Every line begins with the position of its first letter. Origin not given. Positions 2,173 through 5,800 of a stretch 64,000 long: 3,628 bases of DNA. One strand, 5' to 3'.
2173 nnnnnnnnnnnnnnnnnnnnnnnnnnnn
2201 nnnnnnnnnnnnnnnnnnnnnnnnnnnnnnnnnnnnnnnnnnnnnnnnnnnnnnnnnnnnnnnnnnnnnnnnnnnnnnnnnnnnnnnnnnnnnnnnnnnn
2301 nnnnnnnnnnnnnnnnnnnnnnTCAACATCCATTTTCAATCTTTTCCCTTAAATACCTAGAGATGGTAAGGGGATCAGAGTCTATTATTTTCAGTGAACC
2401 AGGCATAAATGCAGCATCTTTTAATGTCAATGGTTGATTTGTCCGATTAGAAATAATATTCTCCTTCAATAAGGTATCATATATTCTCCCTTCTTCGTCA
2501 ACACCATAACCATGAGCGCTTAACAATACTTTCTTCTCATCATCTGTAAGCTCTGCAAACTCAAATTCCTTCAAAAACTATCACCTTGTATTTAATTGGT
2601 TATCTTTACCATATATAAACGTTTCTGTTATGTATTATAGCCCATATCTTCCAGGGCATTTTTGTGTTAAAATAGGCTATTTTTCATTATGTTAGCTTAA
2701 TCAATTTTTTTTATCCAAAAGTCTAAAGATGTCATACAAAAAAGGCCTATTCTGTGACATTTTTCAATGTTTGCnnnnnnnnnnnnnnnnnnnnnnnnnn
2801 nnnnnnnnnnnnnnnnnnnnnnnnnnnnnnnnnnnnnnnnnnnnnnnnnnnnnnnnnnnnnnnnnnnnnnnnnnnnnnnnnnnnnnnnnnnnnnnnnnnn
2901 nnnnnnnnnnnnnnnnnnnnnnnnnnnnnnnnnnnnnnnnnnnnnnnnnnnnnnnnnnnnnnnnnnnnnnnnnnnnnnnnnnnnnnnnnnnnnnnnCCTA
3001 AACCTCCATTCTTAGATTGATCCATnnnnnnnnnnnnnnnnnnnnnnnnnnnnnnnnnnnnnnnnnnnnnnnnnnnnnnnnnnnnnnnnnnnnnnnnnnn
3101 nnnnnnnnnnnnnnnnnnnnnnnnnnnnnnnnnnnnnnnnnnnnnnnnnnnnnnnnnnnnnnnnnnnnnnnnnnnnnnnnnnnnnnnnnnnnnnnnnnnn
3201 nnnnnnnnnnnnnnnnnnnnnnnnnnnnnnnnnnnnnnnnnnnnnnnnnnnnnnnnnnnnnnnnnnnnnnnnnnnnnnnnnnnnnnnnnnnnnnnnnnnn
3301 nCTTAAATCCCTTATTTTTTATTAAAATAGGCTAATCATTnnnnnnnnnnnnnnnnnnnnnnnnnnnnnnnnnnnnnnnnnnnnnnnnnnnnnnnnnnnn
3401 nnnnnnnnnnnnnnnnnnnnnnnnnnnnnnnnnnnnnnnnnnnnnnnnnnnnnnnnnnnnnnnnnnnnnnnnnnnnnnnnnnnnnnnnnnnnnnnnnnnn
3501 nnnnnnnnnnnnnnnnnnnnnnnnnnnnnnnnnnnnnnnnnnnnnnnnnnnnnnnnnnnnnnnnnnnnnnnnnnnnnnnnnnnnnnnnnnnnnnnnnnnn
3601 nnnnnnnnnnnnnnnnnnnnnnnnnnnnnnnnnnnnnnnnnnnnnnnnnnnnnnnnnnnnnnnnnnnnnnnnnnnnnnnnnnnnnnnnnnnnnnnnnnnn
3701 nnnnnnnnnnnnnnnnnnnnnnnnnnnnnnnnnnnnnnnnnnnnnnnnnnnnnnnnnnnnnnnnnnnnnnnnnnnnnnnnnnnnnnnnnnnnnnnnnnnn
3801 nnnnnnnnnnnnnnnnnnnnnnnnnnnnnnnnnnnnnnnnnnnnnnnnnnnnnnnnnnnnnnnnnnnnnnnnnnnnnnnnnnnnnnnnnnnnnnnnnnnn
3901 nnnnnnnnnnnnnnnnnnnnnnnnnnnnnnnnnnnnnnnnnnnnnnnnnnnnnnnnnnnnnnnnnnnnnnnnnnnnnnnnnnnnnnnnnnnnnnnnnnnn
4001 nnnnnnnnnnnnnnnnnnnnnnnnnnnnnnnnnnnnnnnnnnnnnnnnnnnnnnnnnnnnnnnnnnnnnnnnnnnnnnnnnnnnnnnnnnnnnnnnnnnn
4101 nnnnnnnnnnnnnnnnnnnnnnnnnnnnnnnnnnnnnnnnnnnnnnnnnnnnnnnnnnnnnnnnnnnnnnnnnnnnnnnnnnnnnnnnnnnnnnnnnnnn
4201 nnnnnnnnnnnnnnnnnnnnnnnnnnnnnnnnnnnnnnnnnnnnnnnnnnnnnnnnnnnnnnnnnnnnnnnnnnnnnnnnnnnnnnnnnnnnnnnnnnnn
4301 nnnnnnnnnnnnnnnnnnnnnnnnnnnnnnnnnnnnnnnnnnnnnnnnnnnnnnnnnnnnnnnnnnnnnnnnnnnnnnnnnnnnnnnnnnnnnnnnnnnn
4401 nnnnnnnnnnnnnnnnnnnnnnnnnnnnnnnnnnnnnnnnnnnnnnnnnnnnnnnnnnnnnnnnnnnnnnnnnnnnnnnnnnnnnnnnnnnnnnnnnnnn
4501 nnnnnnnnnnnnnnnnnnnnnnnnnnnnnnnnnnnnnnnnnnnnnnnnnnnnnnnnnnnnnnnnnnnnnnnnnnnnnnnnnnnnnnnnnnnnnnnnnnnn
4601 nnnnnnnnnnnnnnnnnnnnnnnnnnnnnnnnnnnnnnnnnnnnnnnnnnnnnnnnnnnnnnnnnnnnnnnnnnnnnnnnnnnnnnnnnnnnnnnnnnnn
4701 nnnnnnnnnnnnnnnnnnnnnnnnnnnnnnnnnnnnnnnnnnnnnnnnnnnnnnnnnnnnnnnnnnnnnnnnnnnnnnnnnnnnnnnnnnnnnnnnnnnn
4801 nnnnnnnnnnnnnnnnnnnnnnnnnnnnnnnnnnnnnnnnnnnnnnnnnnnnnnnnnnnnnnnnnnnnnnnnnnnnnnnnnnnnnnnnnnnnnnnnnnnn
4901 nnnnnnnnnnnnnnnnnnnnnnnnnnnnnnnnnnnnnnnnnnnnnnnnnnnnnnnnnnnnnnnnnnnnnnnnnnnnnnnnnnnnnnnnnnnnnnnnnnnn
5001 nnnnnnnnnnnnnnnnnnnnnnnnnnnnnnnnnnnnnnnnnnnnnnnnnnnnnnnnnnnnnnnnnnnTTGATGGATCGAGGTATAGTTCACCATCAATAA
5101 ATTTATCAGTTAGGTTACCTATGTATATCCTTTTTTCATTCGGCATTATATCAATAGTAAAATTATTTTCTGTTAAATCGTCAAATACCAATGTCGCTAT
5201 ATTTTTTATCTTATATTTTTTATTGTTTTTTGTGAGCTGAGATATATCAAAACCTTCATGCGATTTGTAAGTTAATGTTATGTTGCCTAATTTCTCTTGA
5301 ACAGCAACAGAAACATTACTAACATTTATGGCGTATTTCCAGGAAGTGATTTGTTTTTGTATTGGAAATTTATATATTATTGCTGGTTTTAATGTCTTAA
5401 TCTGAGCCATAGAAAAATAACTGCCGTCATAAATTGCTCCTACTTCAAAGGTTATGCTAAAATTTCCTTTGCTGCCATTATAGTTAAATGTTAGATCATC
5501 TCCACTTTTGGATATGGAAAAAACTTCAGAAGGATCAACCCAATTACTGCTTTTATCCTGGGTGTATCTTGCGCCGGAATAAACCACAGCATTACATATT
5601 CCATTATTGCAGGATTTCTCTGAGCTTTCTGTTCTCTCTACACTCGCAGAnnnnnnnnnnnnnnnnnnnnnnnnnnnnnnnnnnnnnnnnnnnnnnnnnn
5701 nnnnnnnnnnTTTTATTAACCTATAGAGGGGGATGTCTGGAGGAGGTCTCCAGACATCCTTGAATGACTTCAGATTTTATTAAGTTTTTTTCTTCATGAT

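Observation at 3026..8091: Virus-like structural/packaging module: spike-like glycoprotein, small membrane proteins and an FtsK/HerA ATPase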

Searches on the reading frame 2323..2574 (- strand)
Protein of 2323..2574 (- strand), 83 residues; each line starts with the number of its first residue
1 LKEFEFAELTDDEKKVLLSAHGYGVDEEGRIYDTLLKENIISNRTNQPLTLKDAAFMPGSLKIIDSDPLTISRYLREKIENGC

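Call 97: search_protein_families(library=padloc, proteins=[window:2323-2574:-], max_evalue=0.01)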
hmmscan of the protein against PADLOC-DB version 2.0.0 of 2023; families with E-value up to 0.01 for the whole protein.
window:2323-2574:- (83 aa): 0 families

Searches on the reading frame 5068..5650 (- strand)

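Call 100: find_related_loci(query=A4, collection=viral_contigs, flank=10000)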
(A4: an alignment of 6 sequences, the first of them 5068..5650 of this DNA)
Query A4 (194 aa) in viral_contigs; peptide patterns used: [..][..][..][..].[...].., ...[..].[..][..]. (x = any residue, [..] = any of these).
66 stretches matched a pattern; 1 encode a relative of the query (tblastn E <= 1e-3); 1 distinct loci.
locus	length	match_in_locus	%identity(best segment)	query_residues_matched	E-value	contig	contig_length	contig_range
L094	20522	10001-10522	44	19-194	2e-48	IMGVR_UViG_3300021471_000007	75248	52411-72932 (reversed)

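Call 102: search_protein_families(library=phrogs, proteins=[L094:1905-3371:+, L094:3411-4631:+, L094:4628-7969:+, L094:8149-8619:+, L094:8638-9378:+, L094:9353-14059:+, L094:14060-16558:+, L094:16801-17169:+, L094:17147-18739:+, L094:851-1243:-], max_evalue=0.01)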
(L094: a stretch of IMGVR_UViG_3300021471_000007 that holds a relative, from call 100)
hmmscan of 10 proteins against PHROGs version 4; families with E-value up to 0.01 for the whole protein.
L094:1905-3371:+ (488 aa): 11 families
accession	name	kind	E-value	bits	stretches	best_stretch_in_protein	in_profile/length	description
phrog_38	-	head and packaging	1.8e-46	160.2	1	24-475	259-714/760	terminase large subunit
phrog_2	-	head and packaging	1.2e-27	98.1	1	35-465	256-593/807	terminase large subunit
phrog_5909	-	head and packaging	9e-15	55.5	1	238-416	41-224/285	terminase large subunit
phrog_5989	-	head and packaging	8.5e-13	49.1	1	7-179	96-265/347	terminase large subunit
phrog_9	-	head and packaging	5.3e-10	39.8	1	71-379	228-587/812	terminase large subunit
phrog_7579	-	head and packaging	3.3e-06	27.5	1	65-266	16-214/239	terminase large subunit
phrog_4758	-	head and packaging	6.8e-06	26.6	1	65-174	56-166/243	terminase large subunit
phrog_5573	-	head and packaging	8.3e-06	26.4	1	223-462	15-232/250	terminase large subunit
phrog_675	-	head and packaging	0.00021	20.7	1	255-395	317-456/576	terminase large subunit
phrog_979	-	head and packaging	0.00081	19.2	1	297-463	432-598/642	terminase large subunit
phrog_5713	-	head and packaging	0.0096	16.9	0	337-417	2-82/143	terminase large subunit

L094:3411-4631:+ (406 aa): 4 families
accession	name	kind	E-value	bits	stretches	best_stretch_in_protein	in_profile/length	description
phrog_9232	-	head and packaging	5.4e-31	109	1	37-352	60-377/502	portal protein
phrog_12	-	head and packaging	4.9e-17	63.2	1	91-346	144-370/646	portal protein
phrog_2662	-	head and packaging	7.6e-07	29.1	1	92-381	123-398/717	portal protein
phrog_146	-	head and packaging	0.0059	16.5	0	33-105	51-125/587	portal protein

L094:4628-7969:+ (1113 aa): 1 family
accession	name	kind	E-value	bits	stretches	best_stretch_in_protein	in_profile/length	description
phrog_114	-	DNA, RNA and nucleotide metabolism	5.1e-18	66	1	560-777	218-439/634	ATP-dependent DNA ligase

L094:8149-8619:+ (156 aa): 4 families
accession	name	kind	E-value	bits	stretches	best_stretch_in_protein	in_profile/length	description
phrog_5417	-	unknown function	2.1e-17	64.4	1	30-153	25-154/156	-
phrog_21822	-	unknown function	4.8e-05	24.1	1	35-126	88-178/330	-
phrog_23653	-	unknown function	8.2e-05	23.5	1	37-108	39-114/168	-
phrog_1954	-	head and packaging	0.0091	17.2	0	43-118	109-179/199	virion structural protein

L094:8638-9378:+ (246 aa): 4 families
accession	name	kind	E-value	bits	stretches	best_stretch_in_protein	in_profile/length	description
phrog_1574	-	unknown function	1.2e-15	58.9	1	3-209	10-236/240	-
phrog_34859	-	moron, auxiliary metabolic gene and host takeover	1.1e-05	26.2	1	51-219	52-229/247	glycosyltransferase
phrog_12406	-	moron, auxiliary metabolic gene and host takeover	0.0002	21.9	1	70-204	62-195/242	glycosyltransferase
phrog_38124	-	unknown function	0.0088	17.1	0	44-166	30-140/197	-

L094:9353-14059:+ (1568 aa): 0 families

L094:14060-16558:+ (832 aa): 1 family
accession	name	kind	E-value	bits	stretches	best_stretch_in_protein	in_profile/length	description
phrog_12240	-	unknown function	4.1e-16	60.4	3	143-279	78-213/387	-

L094:16801-17169:+ (122 aa): 0 families

L094:17147-18739:+ (530 aa): 0 families

L094:851-1243:- (130 aa): 0 families

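Call 103: find_related_loci(query=A4, collection=metagenome_contigs, flank=10000)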
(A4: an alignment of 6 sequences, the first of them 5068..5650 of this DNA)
Query A4 (194 aa) in metagenome_contigs; peptide patterns used: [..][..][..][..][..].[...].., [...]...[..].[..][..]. (x = any residue, [..] = any of these).
193 stretches matched a pattern; 16 encode a relative of the query (tblastn E <= 1e-3); 16 distinct loci.
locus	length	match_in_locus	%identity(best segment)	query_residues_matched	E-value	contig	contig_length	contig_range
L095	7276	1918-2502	53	3-193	2e-65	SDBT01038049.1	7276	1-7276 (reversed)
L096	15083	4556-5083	54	19-194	6e-60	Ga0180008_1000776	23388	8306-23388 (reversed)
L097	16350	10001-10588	49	1-194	3e-56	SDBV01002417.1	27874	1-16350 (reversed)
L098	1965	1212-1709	53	27-194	4e-57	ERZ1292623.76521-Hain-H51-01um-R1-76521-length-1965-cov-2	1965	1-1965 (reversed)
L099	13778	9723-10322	46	1-194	7e-52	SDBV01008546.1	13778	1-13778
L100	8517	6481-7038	44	11-194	7e-52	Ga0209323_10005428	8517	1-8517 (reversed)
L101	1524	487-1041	46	9-193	9e-53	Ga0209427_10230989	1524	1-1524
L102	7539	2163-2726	44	7-194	2e-50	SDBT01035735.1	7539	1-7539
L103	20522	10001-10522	44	19-194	1e-47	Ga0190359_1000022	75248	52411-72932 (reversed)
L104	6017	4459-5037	43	3-194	1e-47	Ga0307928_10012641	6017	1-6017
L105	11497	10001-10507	43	11-177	7e-45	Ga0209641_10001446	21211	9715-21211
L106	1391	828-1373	38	11-193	3e-43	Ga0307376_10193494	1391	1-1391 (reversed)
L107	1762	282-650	46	5-123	6e-37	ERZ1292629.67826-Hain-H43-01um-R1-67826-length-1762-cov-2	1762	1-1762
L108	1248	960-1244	52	2-96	1e-31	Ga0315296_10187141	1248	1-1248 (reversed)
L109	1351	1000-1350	42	7-123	4e-29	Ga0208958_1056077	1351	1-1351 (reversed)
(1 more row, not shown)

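Call 107: search_protein_families(library=pfam, proteins=[L105:4565-5983:+, L105:1530-3314:+, L105:7960-9162:+, L105:3324-4556:+, L099:6765-7946:+, L099:7922-9052:+, L099:4914-5804:+, L096:12068-13396:-, L096:13389-14750:-, L104:1991-3229:-], max_evalue=0.01)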
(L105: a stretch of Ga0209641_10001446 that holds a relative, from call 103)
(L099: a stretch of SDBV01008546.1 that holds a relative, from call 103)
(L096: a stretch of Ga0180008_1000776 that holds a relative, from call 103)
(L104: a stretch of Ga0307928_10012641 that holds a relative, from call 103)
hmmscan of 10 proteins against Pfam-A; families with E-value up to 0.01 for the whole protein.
L105:4565-5983:+ (472 aa): 8 families
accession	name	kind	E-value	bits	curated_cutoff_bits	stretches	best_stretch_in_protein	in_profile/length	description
PF14493.12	HTH_40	-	3e-06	27.8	27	1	273-337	6-66/89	Helix-turn-helix domain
PF13936.12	HTH_38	-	7.3e-06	26.1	27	1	271-301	12-41/44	Helix-turn-helix domain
PF08281.18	Sigma70_r4_2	-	4e-05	23.6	25.7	1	268-301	14-47/54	Sigma-70, region 4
PF07460.16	NUMOD3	-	4.5e-05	23.7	20.4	1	55-98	1-36/37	NUMOD3 motif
PF04545.22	Sigma70_r4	-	0.00027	20.8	24.1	0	269-303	9-43/50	Sigma-70, region 4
PF03836.20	RasGAP_C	-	0.0015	19.1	26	1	96-222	32-131/137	RasGAP C-terminus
PF13518.12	HTH_28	-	0.0038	17.7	25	0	271-300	4-32/52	Helix-turn-helix domain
PF13384.12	HTH_23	-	0.0053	17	24.6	0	271-301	9-38/50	Homeodomain-like domain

L105:1530-3314:+ (594 aa): 0 families

L105:7960-9162:+ (400 aa): 5 families
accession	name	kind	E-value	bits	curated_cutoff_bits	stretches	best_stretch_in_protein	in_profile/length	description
PF00535.33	Glycos_transf_2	-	2.4e-19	70.3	23.3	1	50-222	2-167/168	Glycosyl transferase family 2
PF13641.12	Glyco_tranf_2_3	-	1.1e-16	61.9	27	1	46-283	1-229/230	Glycosyltransferase like family 2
PF03142.21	Chitin_synth_2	-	2.5e-14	53.2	27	1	133-334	200-416/527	Chitin synthase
PF13632.12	Glyco_trans_2_3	-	4.6e-13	49.9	27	1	137-350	1-194/198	Glycosyl transferase family group 2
PF13506.12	Glyco_transf_21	-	4.2e-07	30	21.7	1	136-282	32-173/174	Glycosyl transferase family 21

L105:3324-4556:+ (410 aa): 4 families
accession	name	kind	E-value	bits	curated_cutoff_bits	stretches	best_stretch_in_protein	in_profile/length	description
PF19077.6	Big_13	-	0.00055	20.8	27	0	97-162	36-99/102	Bacterial Ig-like domain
PF15418.12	DUF4625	-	0.001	19.8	27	0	245-292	73-118/131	Domain of unknown function (DUF4625)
PF13860.13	FlgD_ig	-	0.002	18.5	27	0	184-202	24-42/79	FlgD Ig-like domain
PF00630.25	Filamin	-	0.0037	18.5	26.9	0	282-346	23-81/93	Filamin/ABP280 repeat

L099:6765-7946:+ (393 aa): 0 families

L099:7922-9052:+ (376 aa): 2 families
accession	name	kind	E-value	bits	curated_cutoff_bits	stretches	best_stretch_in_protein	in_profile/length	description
PF00090.25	TSP_1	-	3.9e-07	30.6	21.6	1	159-204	2-49/49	Thrombospondin type 1 domain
PF19028.6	TSP1_spondin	-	0.0017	19.1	41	1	160-204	6-52/52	Spondin-like TSP1 domain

L099:4914-5804:+ (296 aa): 0 families

L096:12068-13396:- (442 aa): 1 family
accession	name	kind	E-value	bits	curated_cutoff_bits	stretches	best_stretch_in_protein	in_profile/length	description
PF04055.27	Radical_SAM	-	1.3e-15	58.4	29.5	1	170-329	4-166/166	Radical SAM superfamily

L096:13389-14750:- (453 aa): 2 families
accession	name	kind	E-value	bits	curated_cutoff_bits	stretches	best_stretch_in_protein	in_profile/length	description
PF02310.24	B12-binding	-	8e-16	58.4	32.1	1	22-125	11-120/121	B12 binding domain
PF04055.27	Radical_SAM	-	2.6e-12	47.7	29.5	1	186-337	3-159/166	Radical SAM superfamily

L104:1991-3229:- (412 aa): 2 families
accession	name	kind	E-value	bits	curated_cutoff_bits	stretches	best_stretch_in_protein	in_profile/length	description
PF01022.26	HTH_5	-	0.00022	21.5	22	1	331-377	2-46/47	Bacterial regulatory protein, arsR family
PF08220.18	HTH_DeoR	-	0.0014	18.8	21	1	340-375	8-43/57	DeoR-like helix-turn-helix domain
